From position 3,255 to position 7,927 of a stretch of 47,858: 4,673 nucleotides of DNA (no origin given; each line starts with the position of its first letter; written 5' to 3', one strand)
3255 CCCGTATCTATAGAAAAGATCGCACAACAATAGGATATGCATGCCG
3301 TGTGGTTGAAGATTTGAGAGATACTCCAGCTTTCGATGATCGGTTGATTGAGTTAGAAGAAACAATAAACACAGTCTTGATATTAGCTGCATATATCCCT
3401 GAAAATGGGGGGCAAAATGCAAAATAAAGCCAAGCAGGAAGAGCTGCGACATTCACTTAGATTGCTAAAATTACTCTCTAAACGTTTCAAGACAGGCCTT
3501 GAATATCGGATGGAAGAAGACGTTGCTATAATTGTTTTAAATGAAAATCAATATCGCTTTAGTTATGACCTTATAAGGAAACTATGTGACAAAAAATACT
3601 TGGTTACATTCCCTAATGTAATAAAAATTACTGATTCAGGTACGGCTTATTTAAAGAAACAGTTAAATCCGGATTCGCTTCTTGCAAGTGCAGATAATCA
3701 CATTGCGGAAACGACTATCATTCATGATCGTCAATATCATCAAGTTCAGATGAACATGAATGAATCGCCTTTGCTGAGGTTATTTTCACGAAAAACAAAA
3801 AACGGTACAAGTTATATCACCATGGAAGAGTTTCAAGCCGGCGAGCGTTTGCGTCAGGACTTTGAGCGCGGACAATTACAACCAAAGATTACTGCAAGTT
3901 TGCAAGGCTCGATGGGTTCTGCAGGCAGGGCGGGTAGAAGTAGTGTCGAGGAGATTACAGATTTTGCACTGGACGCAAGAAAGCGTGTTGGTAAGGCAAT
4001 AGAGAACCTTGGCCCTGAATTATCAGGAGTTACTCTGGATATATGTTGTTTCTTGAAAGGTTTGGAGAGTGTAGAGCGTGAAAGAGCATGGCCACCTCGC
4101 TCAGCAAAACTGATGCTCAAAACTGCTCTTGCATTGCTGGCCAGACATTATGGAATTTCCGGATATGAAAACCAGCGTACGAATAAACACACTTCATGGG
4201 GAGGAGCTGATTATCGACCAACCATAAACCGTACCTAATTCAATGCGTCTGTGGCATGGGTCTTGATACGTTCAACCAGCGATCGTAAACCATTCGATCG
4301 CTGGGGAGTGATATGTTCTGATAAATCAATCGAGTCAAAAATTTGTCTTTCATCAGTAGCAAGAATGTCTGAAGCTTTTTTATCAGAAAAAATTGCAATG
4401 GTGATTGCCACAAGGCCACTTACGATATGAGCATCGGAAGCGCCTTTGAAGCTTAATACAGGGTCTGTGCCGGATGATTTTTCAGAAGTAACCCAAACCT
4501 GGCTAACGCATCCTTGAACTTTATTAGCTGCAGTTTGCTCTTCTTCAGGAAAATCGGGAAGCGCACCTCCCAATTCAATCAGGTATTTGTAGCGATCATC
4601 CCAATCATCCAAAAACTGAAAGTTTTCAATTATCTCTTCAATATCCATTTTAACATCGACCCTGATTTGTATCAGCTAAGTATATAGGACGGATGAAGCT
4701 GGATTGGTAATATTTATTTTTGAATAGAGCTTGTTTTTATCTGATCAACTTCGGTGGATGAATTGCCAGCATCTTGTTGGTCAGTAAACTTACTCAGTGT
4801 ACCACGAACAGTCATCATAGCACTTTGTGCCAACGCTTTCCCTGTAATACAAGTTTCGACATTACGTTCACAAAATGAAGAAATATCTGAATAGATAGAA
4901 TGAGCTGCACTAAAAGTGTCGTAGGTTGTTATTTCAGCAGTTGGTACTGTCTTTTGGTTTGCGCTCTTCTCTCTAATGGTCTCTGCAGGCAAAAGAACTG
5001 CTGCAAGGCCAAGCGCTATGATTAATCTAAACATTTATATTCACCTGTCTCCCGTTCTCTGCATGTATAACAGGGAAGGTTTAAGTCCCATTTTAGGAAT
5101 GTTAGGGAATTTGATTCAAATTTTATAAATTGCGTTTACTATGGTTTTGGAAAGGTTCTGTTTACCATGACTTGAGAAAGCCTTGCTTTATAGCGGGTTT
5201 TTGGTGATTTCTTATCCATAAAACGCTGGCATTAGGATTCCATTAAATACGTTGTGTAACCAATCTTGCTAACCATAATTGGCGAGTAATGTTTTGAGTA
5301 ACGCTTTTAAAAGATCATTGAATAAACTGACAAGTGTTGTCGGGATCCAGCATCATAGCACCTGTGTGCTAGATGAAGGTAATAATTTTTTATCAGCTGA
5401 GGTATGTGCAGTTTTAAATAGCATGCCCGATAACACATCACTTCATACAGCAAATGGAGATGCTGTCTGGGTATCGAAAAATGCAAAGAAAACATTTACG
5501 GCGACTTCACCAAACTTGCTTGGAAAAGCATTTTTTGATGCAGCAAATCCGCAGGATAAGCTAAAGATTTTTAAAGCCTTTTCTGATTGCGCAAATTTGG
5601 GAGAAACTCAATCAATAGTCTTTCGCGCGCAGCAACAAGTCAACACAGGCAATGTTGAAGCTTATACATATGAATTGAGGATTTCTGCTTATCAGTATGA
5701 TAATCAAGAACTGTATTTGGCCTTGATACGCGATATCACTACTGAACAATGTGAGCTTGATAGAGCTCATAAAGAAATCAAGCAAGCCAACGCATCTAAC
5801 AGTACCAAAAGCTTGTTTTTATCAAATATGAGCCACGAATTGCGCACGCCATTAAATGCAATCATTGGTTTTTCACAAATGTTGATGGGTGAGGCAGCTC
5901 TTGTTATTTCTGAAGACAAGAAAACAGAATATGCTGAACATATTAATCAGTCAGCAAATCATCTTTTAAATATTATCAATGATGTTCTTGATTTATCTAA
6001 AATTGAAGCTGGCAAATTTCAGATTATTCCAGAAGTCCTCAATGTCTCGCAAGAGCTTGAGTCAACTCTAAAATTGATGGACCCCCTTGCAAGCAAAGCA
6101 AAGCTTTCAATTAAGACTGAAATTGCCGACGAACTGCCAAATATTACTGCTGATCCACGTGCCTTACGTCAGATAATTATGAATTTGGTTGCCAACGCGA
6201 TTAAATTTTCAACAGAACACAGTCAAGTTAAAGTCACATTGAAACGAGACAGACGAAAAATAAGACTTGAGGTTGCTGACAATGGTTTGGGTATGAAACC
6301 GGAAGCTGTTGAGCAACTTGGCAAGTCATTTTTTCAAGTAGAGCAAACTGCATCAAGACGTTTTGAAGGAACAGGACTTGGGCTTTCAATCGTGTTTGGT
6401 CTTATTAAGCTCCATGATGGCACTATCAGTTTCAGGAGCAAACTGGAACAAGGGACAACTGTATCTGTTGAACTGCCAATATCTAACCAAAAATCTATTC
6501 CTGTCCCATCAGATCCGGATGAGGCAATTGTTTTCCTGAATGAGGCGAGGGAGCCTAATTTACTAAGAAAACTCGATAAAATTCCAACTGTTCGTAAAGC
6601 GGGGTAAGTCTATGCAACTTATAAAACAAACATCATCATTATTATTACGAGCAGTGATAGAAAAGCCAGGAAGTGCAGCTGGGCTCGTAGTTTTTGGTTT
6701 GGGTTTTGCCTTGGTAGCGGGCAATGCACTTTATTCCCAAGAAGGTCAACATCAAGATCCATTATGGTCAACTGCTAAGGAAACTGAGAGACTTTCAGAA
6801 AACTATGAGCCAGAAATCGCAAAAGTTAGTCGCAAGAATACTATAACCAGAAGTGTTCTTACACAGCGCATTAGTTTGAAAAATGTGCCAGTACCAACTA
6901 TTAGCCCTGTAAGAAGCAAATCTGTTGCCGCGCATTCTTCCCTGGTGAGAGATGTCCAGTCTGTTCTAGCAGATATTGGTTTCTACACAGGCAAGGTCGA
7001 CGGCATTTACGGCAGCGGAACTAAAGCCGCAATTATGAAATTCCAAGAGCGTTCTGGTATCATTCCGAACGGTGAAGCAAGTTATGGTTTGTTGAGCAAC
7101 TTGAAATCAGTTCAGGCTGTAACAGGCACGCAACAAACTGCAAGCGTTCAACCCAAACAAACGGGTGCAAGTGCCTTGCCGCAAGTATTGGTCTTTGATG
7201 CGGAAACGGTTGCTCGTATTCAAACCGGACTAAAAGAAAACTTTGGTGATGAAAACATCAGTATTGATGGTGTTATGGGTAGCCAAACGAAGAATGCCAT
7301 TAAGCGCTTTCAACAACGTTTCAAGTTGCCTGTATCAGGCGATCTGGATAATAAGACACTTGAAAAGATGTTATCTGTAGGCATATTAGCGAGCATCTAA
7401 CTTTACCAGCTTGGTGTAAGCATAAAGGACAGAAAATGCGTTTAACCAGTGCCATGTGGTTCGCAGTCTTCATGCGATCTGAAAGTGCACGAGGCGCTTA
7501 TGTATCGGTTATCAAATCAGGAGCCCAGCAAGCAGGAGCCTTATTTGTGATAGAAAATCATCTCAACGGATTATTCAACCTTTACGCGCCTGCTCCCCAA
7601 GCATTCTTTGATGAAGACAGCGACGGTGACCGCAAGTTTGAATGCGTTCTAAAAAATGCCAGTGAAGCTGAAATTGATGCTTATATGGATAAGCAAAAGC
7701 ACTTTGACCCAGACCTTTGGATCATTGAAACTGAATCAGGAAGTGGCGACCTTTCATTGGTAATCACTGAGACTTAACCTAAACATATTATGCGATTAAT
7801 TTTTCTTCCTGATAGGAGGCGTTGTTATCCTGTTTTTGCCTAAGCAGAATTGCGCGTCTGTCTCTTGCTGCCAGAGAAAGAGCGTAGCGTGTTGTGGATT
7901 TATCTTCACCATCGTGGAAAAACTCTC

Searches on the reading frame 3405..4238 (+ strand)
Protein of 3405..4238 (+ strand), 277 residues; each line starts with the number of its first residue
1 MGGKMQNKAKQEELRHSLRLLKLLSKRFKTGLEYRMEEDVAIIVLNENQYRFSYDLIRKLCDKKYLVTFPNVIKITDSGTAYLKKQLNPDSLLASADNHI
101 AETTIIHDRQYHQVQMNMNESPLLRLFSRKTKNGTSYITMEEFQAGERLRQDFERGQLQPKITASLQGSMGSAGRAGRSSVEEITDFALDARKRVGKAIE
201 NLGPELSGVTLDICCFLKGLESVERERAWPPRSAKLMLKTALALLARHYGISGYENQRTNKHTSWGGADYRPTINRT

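Call 7: search_protein_families(library=pfam, proteins=[window:3405-4238:+], max_evalue=0.01)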
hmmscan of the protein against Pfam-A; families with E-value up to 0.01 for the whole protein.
window:3405-4238:+ (277 aa): 1 family
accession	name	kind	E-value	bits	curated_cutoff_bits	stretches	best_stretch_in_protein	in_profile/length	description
PF20057.4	DUF6456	-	8.5e-43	146.1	26.3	1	115-250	2-135/136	Domain of unknown function (DUF6456)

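Call 8: search_protein_families(library=ncbifam, proteins=[window:3405-4238:+], max_evalue=0.01)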
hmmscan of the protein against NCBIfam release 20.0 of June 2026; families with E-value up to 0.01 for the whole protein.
window:3405-4238:+ (277 aa): 0 families

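Call 63: search_solved_structures(query=window:3405-4238:+, max_evalue=1)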
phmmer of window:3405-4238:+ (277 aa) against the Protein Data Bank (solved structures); distinct sequences matched with E-value up to 1: 1.
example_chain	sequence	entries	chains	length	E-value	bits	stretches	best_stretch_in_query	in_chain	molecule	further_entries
1xau_A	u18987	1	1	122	0.69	12.6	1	45-113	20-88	B- and T-lymphocyte attenuator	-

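Call 87: find_homologous_proteins(query=window:3405-4238:+, max_evalue=0.00001)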
Query window:3405-4238:+ (277 aa): 3404 proteins with E <= 0.00001 among 5601 candidates; the best 120 are listed.
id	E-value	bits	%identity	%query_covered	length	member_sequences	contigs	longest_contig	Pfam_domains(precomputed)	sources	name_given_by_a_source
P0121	2.1e-177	606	100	99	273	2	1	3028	PF20057.5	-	-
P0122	1.0e-112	394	68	97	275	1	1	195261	PF20057.5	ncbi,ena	-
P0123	1.5e-107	377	65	97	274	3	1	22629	PF20057.5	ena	-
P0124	1.4e-106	374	63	98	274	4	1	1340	PF20057.5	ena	-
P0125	9.1e-105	368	62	98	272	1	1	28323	PF20057.5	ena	-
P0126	6.9e-104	365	60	99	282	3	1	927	PF20057.5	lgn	-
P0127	1.2e-103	364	60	98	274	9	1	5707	PF20057.5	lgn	-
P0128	1.9e-103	364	60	99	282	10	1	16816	PF20057.5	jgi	jgi:hypothetical protein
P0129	6.5e-103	362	61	98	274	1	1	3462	PF20057.5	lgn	-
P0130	1.3e-102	361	61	98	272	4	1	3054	PF20057.5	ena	-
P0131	1.5e-102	361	61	97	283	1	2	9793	PF20057.5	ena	-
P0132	5.8e-102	359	61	98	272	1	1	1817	PF20057.5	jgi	-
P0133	2.7e-101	356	62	97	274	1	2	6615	PF20057.5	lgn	-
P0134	7.7e-100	352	62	95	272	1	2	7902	PF20057.5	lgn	-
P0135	7.9e-100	352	60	97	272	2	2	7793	PF20057.5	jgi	-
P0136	2.2e-98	347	61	97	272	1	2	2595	PF20057.5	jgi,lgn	-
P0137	1.2e-97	344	58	98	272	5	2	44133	PF20057.5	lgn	-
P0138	7.0e-97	342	60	98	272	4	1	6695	PF20057.5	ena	-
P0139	5.3e-96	339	59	98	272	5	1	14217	PF20057.5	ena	-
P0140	8.6e-96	338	60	98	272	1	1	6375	PF20057.5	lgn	-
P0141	4.2e-95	336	58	98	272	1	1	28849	PF20057.5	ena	-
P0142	7.4e-95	335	66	83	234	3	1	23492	PF20057.5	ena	-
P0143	3.6e-86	307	56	97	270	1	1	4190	PF20057.5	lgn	-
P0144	1.9e-85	305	53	97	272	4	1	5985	PF20057.5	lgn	-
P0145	1.5e-84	302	54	94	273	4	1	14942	PF20057.5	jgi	jgi:hypothetical protein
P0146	2.2e-84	301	54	88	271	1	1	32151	PF20057.5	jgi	-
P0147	1.1e-82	295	53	97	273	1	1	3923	PF20057.5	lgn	-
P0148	1.4e-82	295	56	94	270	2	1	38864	PF20057.5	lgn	-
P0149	6.6e-82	293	54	97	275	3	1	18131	PF20057.5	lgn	-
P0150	1.3e-80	289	51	98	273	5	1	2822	PF20057.5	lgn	-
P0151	3.9e-79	284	53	94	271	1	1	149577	PF20057.5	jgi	-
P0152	6.3e-78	280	67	71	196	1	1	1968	PF20057.5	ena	-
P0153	1.3e-75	272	52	96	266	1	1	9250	PF20057.5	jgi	-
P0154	1.7e-73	265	51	97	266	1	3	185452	PF20057.5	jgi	-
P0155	2.3e-73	265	52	92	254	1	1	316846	PF20057.5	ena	-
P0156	1.3e-72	262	50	97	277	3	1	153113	PF20057.5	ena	-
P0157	2.1e-72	262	50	95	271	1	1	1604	PF20057.5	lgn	-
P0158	2.2e-71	258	49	94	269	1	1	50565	PF20057.5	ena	-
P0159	2.8e-71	258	51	94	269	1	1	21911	PF20057.5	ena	-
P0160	1.1e-70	256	52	88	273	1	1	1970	PF20057.5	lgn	-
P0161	2.8e-69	252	48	95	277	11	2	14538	PF20057.5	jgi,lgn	jgi:hypothetical protein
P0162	9.7e-69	250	46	97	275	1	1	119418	PF20057.5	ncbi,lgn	ncbi:MAG: DUF6456 domain-containing protein [Pseudomonadota bacterium]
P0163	1.2e-68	249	44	98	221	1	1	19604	PF20057.5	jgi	-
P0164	1.4e-68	249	48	89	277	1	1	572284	PF20057.5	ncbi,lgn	-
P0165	1.5e-68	249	48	92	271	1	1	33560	PF20057.5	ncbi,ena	-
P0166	5.1e-68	247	46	96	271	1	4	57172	PF20057.5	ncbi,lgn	-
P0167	7.4e-68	247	48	88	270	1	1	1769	PF20057.5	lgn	-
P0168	1.8e-67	246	48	93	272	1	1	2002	PF20057.5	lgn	-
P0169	4.7e-67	244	48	93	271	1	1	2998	PF20057.5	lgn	-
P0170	1.0e-66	243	47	94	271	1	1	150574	PF20057.5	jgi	-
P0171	1.0e-66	243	48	90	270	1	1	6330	PF20057.5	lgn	-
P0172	1.2e-66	243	45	99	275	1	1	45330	PF20057.5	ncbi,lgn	ncbi:MAG: DUF6456 domain-containing protein [Pseudomonadota bacterium]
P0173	2.1e-66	242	46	89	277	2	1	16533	PF20057.5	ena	-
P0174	2.4e-66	242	48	92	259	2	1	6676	PF20057.5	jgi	-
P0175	2.6e-66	242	46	97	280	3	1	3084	PF20057.5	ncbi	-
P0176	7.3e-66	240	50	84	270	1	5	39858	PF20057.5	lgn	-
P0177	9.4e-66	240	47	93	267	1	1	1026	PF20057.5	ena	-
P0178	3.9e-65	238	50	93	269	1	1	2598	PF20057.5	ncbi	ncbi:MAG: DUF6456 domain-containing protein [Pseudomonadota bacterium]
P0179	5.5e-65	237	48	84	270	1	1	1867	PF20057.5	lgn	-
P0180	1.3e-64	236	49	84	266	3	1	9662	PF20057.5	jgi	-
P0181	1.9e-64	236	47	94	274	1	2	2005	PF20057.5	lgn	-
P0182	8.7e-64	234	47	93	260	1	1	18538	PF20057.5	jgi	-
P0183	1.0e-63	233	48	82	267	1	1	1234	PF20057.5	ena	-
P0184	1.1e-63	233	46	95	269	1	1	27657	PF20057.5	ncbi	ncbi:MAG: DUF6456 domain-containing protein [Rhizobiaceae bacterium]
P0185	1.7e-63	233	48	92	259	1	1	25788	PF20057.5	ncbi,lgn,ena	-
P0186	2.3e-63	232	44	96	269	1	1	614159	PF20057.5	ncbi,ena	-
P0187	2.5e-63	232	46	93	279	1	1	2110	PF20057.5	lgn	-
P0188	2.8e-63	232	44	96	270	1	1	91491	PF20057.5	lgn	-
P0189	3.0e-63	232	46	86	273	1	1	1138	PF20057.5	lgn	-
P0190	3.8e-63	231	46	92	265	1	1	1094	PF20057.5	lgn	-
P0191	7.4e-63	231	44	99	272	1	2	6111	PF20057.5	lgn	-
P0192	2.2e-62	229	46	96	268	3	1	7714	PF20057.5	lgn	-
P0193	2.7e-62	229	45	92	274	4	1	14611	PF20057.5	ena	-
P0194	3.4e-62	228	46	85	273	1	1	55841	PF20057.5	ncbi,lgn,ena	-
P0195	3.6e-62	228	46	92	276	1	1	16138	PF20057.5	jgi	-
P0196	6.3e-62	227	45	97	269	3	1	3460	PF20057.5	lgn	-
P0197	1.5e-61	226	53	79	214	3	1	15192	PF20057.5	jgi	-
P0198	1.5e-61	226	47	93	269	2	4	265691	PF20057.5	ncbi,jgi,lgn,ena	-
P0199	2.3e-61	226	47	92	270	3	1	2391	PF20057.5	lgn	-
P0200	3.6e-61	225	46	93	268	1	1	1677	PF20057.5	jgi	jgi:hypothetical protein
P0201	4.4e-61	225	45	94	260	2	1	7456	PF20057.5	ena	-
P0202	5.7e-61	224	47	92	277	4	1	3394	PF20057.5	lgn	-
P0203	7.3e-61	224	43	97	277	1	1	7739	PF20057.5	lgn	-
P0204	9.2e-61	224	44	93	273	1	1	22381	PF20057.5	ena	-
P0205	1.0e-60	224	45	96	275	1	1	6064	PF20057.5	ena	-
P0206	1.4e-60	223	45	96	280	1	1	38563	PF20057.5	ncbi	ncbi:MAG: DUF6456 domain-containing protein [Rhizobiaceae bacterium]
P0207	2.8e-60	222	55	69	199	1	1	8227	PF20057.5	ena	-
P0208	3.2e-60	222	47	84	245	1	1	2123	PF20057.5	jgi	jgi:hypothetical protein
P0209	1.0e-59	220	43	94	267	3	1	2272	PF20057.5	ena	-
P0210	1.2e-59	220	44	94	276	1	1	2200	PF20057.5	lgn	-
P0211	1.4e-59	220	46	94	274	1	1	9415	PF20057.5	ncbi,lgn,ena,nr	ncbi:MAG: ATPase [Rhizobiaceae bacterium]|nr:ATPase [Rhizobiaceae bacterium]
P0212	2.7e-59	219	44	95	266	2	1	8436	PF20057.5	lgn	-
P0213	3.3e-59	219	42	97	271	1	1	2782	PF20057.5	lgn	-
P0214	3.4e-59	219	46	95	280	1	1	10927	PF20057.5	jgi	-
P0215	3.6e-59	218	44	87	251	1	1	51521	PF20057.5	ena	-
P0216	5.5e-59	218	43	97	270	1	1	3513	PF20057.5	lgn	-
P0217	7.6e-59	217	54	73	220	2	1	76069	PF20057.5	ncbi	ncbi:MAG: DUF6456 domain-containing protein [Pseudomonadota bacterium]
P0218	7.9e-59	217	45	92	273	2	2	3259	PF20057.5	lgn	-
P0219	1.1e-58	217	44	88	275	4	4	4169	PF20057.5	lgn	-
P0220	1.2e-58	217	43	95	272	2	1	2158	PF20057.5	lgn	-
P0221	1.2e-58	217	42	97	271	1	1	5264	PF20057.5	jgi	jgi:hypothetical protein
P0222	1.4e-58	217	49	86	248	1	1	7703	PF20057.5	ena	-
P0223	3.0e-58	215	42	96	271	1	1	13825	PF20057.5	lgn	-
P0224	3.3e-58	215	44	94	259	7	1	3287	PF20057.5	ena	-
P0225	3.5e-58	215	42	98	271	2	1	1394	PF20057.5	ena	-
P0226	4.7e-58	215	43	97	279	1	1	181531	PF20057.5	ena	-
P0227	6.3e-58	214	44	93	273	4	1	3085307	PF20057.5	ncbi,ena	-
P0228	6.7e-58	214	44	97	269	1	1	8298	PF20057.5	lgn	-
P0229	7.7e-58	214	43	97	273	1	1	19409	PF20057.5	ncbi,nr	ncbi:MAG: DUF6456 domain-containing protein [Rhizobiaceae bacterium]|nr:DUF6456 domain-containing pr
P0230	9.6e-58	214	46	84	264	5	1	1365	PF20057.5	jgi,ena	-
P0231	1.0e-57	214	45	94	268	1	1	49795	PF20057.5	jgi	jgi:hypothetical protein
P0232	1.2e-57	213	45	95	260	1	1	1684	PF20057.5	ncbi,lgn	-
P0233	1.5e-57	213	44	95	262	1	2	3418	PF20057.5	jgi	jgi:hypothetical protein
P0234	1.7e-57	213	45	94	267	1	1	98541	PF20057.5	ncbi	-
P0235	1.9e-57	213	47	93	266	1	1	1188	PF20057.5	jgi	jgi:hypothetical protein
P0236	1.9e-57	213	45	96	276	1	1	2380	PF20057.5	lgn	-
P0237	2.0e-57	213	44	94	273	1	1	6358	PF20057.5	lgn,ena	-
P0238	2.1e-57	213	49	81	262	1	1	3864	PF20057.5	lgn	-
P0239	3.1e-57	212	45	93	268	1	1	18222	PF20057.5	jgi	jgi:hypothetical protein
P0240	3.7e-57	212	44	95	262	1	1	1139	PF20057.5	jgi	jgi:hypothetical protein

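Call 94: predict_structure(alignment_id=A7)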
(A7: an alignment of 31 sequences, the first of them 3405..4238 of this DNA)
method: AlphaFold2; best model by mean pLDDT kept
length: 277 residues; sequences in the alignment: 31
mean_pLDDT: 71.6   pTM: 0.46
mean pLDDT of the five models: 71.6, 70.1, 68.8, 67.5, 67.5
residues with pLDDT >= 90: 73; 70-90: 64; 50-70: 95; < 50: 45
segments of 3 or more residues with pLDDT < 50: 160-180, 261-267, 269-277
pLDDT, mean of each block of 10 residues (from residue 1): 80 95 95 97 96 98 97 96 82 58 78 74 78 78 78 65 44 44 50 56 60 62 61 67 67 55 45 41
secondary structure, 60 per line:
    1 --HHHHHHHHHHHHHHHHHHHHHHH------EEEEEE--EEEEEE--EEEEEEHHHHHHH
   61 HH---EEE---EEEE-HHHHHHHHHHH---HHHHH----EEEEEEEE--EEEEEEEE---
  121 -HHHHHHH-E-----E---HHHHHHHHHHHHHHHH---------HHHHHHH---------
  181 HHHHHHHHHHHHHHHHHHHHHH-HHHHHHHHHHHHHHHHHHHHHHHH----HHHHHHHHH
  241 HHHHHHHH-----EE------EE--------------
elements in order: H3-25 E32-37 E40-45 E48-53 H54-62 E66-68 E72-75 H77-87 H91-95 E100-107 E110-117 H122-128 H140-155 H165-171 H181-202 H204-227 H232-248

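Call 96: fold_search(model_id=the predicted structure, library=pdb)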
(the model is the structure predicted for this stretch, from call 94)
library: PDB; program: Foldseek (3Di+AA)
matches with E <= 10: 423; with E <= 0.001: 0
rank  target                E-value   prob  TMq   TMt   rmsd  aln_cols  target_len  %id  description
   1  7t5q_A                2.2e-01  0.14  0.13  0.10  19.7       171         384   11  Cryo-EM Structure of a Transition State of Arp2/3 Complex Activation (released 2023-06-14)
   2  4uje_CH               2.6e-01  0.16  0.10  0.14  14.0       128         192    8  Regulation of the mammalian elongation cycle by 40S subunit rolling: a eukaryotic-specific ribosome rearrangement (released 2014-07-16)
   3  8q7z_BH               3.7e-01  0.13  0.10  0.13  13.9       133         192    9  Structure of the G. gallus 80S non-rotated ribosome (released 2024-08-28)
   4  6zu5_LH0              4.1e-01  0.15  0.11  0.15  13.4       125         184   10  Structure of the Paranosema locustae ribosome in complex with Lso2 (released 2020-11-04)
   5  7pzy_q                4.6e-01  0.14  0.10  0.14  14.3       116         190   13  Structure of the vacant Candida albicans 80S ribosome (released 2022-05-18)
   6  6skf_BG               4.6e-01  0.13  0.11  0.14  14.4       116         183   11  Cryo-EM Structure of T. kodakarensis 70S ribosome (released 2020-07-29)
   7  5it7_HH               4.6e-01  0.13  0.10  0.13  14.4       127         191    7  Structure of the Kluyveromyces lactis 80S ribosome in complex with the cricket paralysis virus IRES and eEF2 (released 2016-05-18)
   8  5x12                  5.1e-01  0.16  0.15  0.21  19.1       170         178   13  Crystal structure of Bacillus subtilis PadR (released 2017-11-22)
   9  6ylg_H                5.1e-01  0.15  0.10  0.13  14.8       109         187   10  Rix1-Rea1 pre-60S particle - 60S core, body 1 (rigid body refinement) (released 2020-07-29)
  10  4wra_51               5.1e-01  0.13  0.10  0.15  13.8       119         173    7  Complex of 70S ribosome with tRNA-Tyr and mRNA with A-A mismatch in the first position in the A-site and with antibio (released 2015-06-10)
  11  7cbv_A                5.1e-01  0.12  0.12  0.19  19.0       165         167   17  Crystal structure of the transcriptional regulator PadR from Bacillus subtilis (space group H32) (released 2021-04-21)
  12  5x13                  5.8e-01  0.15  0.15  0.21  19.1       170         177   13  Crystal structure of Bacillus subtilis PadR in complex with p-coumaric acid (released 2017-11-22)
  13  5gli                  6.1e-01  0.05  0.11  0.07  29.0       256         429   11  Human endothelin receptor type-B in the ligand-free form (released 2016-09-07)
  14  8fvy_T                6.4e-01  0.60  0.16  0.31   9.0        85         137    9  40S subunit of the Giardia lamblia 80S ribosome (released 2024-01-24)
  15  7nhn_K                6.4e-01  0.13  0.11  0.17  14.2       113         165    8  VgaL, an antibiotic resistance ABCF, in complex with 70S ribosome from Listeria monocytogenes (released 2021-05-05)
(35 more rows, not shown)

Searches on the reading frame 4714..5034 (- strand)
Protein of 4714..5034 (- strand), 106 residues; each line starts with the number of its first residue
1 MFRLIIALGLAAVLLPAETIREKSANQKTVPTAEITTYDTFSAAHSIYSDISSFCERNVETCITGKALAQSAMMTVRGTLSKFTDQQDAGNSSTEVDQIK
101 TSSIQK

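Call 70: search_protein_families(library=pfam, proteins=[window:4714-5034:-], max_evalue=0.001)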
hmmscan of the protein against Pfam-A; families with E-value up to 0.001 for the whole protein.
window:4714-5034:- (106 aa): 1 family
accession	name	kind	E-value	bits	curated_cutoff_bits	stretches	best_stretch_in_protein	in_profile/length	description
PF17264.7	DUF5330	-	8.8e-10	38.9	27.5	1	34-71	2-39/65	Family of unknown function (DUF5330)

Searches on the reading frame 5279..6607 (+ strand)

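Call 70: search_protein_families(library=pfam, proteins=[window:5279-6607:+], max_evalue=0.001)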
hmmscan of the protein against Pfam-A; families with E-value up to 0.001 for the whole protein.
window:5279-6607:+ (442 aa): 4 families
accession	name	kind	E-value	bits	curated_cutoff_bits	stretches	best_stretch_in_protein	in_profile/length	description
PF02518.31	HATPase_c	-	9.7e-29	100.5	26.4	1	292-401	2-109/111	Histidine kinase-, DNA gyrase B-, and HSP90-like ATPase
PF00512.31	HisKA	-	7.6e-21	74.4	26.9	1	177-245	2-66/66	His Kinase A (phospho-acceptor) domain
PF13581.12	HATPase_c_2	-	0.00012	22.5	27.4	1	303-376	39-109/127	Histidine kinase-like ATPase domain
PF13589.12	HATPase_c_3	-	0.0008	19.9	25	0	298-358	5-63/137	Histidine kinase-, DNA gyrase B-, and HSP90-like ATPase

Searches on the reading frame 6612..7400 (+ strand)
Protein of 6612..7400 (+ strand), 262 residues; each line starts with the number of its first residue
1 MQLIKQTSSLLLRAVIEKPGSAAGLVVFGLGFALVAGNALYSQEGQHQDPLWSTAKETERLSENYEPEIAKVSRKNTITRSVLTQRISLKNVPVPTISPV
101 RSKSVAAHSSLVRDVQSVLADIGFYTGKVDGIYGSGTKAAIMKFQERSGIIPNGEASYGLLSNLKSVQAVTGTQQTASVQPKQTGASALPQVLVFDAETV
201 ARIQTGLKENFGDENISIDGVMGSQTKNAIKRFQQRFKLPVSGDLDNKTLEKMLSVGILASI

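Call 70: search_protein_families(library=pfam, proteins=[window:6612-7400:+], max_evalue=0.001)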
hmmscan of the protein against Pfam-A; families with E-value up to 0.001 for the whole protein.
window:6612-7400:+ (262 aa): 1 family
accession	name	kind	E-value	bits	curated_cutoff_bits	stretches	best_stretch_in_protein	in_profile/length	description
PF01471.23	PG_binding_1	-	8.1e-29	100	23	2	198-253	3-57/57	Putative peptidoglycan binding domain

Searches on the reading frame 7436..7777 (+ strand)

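Call 70: search_protein_families(library=pfam, proteins=[window:7436-7777:+], max_evalue=0.001)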
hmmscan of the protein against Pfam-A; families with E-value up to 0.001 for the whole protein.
window:7436-7777:+ (113 aa): 1 family
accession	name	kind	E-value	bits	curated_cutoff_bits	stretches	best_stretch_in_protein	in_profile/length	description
PF07372.17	DUF1491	-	8.6e-21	74.7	25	1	3-104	1-99/104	Protein of unknown function (DUF1491)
